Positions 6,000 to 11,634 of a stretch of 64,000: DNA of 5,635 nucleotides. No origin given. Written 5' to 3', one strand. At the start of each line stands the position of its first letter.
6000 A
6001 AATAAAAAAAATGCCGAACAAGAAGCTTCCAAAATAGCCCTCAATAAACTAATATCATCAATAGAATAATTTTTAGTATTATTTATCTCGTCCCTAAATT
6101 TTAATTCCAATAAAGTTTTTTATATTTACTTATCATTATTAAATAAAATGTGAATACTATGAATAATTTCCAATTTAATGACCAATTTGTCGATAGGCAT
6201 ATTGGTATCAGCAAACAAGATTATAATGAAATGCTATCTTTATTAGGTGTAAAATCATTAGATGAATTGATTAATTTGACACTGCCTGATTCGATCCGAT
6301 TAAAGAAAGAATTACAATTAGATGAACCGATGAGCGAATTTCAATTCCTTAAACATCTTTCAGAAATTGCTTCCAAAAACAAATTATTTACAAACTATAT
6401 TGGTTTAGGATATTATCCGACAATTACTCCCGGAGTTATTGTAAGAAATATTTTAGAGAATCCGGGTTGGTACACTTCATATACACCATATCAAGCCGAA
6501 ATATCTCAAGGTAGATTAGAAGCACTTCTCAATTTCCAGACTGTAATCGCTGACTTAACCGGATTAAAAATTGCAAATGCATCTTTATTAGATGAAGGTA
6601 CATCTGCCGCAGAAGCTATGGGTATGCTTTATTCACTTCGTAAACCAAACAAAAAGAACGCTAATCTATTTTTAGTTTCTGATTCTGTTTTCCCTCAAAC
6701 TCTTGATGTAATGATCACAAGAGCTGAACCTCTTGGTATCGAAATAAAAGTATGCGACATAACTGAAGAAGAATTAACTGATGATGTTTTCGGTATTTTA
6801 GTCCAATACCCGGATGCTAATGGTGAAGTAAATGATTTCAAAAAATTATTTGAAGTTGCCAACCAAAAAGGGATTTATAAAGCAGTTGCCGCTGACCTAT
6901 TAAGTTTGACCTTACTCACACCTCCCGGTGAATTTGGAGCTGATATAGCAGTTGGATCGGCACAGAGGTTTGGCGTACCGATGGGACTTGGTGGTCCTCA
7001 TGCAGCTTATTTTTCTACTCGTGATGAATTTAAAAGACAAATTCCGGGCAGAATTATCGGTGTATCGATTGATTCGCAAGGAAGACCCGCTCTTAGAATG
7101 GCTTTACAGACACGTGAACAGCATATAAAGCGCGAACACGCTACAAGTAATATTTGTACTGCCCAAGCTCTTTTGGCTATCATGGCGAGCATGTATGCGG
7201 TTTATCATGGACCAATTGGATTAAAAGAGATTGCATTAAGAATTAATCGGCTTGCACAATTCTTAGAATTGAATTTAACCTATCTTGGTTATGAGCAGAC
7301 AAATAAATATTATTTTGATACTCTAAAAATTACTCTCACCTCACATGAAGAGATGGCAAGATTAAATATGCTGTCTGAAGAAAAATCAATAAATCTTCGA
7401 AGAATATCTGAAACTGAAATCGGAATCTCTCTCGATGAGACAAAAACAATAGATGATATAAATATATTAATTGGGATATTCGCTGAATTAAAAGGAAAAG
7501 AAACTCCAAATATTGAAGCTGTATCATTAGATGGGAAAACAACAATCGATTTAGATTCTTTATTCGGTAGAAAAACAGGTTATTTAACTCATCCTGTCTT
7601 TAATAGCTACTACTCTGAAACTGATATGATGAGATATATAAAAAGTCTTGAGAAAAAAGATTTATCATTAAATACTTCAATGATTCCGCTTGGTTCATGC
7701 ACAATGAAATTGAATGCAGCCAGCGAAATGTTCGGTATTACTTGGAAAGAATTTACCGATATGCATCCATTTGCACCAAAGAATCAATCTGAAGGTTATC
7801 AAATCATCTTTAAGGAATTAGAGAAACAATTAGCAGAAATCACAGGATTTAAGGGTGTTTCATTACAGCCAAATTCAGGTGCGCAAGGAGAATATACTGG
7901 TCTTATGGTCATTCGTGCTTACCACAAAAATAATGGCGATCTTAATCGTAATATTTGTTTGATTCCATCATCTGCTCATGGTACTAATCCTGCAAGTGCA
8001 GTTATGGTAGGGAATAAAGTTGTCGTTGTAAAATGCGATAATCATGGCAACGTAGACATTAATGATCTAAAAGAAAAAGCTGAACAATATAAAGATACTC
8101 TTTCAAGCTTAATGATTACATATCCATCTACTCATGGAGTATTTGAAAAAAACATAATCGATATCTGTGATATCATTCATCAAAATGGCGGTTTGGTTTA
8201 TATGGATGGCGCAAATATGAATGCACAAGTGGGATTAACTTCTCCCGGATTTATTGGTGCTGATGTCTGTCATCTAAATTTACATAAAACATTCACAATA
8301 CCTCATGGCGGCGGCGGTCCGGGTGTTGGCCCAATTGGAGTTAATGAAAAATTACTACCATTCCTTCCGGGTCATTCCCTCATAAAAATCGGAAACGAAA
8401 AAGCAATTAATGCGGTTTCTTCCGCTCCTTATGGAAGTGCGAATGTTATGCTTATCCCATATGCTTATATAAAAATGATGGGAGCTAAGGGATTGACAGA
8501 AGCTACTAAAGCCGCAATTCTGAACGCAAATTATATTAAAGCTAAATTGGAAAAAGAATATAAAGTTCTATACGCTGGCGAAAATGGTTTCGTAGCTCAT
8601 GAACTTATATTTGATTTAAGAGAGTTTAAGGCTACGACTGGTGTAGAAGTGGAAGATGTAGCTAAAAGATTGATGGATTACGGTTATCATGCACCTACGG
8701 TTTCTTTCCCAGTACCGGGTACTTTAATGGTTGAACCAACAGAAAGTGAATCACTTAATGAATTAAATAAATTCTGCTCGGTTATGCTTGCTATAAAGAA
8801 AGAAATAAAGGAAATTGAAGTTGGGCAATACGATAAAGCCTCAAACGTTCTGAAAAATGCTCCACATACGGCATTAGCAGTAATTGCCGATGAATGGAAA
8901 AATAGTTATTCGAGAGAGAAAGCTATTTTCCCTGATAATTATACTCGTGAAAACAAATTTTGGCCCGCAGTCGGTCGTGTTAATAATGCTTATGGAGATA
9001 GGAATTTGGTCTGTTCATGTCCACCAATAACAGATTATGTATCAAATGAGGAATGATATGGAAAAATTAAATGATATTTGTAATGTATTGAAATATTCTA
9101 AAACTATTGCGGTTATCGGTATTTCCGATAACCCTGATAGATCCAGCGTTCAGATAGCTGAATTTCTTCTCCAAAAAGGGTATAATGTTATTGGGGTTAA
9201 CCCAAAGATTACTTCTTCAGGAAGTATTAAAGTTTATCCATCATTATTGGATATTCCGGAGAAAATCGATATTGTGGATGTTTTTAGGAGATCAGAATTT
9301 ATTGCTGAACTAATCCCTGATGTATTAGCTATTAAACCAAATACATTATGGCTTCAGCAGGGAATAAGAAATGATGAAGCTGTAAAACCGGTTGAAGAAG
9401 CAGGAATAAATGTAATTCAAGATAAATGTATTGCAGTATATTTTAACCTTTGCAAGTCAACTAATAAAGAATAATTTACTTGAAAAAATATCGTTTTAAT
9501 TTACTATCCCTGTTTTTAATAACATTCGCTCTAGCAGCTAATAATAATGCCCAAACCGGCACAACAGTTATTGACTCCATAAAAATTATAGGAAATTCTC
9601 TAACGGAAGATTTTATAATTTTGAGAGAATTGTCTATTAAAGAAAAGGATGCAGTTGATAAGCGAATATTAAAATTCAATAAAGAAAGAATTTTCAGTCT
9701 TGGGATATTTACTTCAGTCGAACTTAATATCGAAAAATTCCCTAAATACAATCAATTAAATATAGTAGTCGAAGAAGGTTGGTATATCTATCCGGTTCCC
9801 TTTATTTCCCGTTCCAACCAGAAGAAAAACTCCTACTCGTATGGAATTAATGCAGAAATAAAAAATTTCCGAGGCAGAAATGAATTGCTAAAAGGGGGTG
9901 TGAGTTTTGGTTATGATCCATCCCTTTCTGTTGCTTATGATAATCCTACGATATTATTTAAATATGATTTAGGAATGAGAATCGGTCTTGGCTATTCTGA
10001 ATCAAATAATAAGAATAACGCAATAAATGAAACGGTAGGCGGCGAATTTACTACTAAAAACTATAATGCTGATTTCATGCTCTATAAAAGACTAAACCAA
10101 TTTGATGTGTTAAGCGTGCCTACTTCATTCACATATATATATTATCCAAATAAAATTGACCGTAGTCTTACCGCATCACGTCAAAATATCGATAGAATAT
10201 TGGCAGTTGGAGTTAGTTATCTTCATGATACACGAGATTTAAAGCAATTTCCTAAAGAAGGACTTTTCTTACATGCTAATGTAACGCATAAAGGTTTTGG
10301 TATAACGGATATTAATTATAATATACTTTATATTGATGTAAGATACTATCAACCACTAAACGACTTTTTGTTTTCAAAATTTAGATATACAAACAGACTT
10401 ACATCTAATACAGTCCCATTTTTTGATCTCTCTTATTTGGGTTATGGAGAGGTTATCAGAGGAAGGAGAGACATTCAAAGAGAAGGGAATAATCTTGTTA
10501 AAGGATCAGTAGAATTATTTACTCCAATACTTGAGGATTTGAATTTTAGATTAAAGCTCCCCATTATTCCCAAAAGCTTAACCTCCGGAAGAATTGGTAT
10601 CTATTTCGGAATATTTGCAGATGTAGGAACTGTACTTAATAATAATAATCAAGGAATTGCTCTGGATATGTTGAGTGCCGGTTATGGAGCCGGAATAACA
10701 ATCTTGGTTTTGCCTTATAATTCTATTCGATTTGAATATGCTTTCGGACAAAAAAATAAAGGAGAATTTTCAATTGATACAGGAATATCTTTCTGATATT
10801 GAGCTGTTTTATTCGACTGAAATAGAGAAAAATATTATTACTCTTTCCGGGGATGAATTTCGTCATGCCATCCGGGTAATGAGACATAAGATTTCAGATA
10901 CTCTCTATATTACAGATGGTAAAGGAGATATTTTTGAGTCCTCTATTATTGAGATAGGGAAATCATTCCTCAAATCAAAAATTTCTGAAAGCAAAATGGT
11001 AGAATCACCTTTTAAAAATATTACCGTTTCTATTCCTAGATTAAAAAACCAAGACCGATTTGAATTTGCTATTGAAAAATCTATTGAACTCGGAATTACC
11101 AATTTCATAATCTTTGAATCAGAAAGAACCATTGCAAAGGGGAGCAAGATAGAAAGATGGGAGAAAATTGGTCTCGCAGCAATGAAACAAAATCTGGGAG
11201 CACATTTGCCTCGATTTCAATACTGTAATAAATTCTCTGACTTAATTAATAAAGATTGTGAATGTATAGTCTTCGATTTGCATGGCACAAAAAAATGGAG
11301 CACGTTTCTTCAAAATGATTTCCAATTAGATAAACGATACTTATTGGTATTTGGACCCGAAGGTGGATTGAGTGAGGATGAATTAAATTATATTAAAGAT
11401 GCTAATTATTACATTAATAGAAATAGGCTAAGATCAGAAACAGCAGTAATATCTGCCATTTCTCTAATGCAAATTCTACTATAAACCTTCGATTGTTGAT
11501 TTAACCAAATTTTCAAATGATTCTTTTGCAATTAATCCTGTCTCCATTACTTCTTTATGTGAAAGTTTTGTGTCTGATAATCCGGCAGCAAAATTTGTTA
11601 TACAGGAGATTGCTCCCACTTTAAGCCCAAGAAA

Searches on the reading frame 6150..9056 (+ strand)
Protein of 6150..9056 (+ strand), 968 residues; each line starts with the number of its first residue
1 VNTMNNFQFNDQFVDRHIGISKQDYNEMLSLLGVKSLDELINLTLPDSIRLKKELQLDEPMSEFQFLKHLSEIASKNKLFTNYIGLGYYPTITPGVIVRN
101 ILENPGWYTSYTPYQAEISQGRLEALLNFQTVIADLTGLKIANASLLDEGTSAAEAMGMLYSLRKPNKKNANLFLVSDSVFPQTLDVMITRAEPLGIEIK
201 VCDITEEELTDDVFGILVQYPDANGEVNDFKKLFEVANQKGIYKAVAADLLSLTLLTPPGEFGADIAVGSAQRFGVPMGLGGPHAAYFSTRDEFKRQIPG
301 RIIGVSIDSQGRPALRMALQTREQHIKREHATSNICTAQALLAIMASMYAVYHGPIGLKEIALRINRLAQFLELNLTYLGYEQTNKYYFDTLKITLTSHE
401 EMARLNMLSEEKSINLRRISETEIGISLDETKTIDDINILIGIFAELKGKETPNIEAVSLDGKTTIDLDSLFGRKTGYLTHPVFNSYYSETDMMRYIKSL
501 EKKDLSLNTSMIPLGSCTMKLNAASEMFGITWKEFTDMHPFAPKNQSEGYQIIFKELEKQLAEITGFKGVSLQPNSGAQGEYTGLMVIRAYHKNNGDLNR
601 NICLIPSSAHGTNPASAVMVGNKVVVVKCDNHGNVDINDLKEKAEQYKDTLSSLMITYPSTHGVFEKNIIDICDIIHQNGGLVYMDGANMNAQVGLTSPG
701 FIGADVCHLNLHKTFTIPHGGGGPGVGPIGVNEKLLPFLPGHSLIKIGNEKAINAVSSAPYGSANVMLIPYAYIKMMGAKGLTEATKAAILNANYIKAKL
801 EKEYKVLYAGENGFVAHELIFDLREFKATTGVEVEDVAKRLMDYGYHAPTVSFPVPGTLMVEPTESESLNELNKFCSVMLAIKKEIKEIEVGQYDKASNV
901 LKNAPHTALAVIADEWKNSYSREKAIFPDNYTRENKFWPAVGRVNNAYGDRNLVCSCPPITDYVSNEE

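Call 47: search_protein_families(library=pfam, proteins=[window:6150-9056:+], max_evalue=0.00001)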
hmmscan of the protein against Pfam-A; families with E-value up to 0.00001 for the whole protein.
window:6150-9056:+ (968 aa): 2 families
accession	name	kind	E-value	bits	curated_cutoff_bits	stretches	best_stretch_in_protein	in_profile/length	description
PF02347.22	GDC-P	-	6e-188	625.5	26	2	15-444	1-429/429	Glycine cleavage system P-protein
PF21478.3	GcvP2_C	-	3e-57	192.2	27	1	785-906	1-122/122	Glycine dehydrogenase, C-terminal domain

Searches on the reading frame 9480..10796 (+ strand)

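Call 47: search_protein_families(library=pfam, proteins=[window:9480-10796:+], max_evalue=0.00001)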
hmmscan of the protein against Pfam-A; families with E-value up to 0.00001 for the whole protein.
window:9480-10796:+ (438 aa): 1 family
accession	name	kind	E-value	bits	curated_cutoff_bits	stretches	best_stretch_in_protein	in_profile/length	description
PF07244.20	POTRA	-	1.2e-06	29.5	21.3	1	30-100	2-79/79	Surface antigen variable number repeat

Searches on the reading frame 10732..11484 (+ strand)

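Call 47: search_protein_families(library=pfam, proteins=[window:10732-11484:+], max_evalue=0.00001)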
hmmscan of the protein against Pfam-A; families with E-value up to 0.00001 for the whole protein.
window:10732-11484:+ (250 aa): 2 families
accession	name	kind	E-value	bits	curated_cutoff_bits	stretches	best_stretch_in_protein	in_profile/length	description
PF04452.19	Methyltrans_RNA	-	1e-29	103.7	23.9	1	92-247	3-165/165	RNA methyltransferase domain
PF20260.4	PUA_4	-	3.7e-09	37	23.9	1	38-84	1-47/48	RNA methyltransferase PUA domain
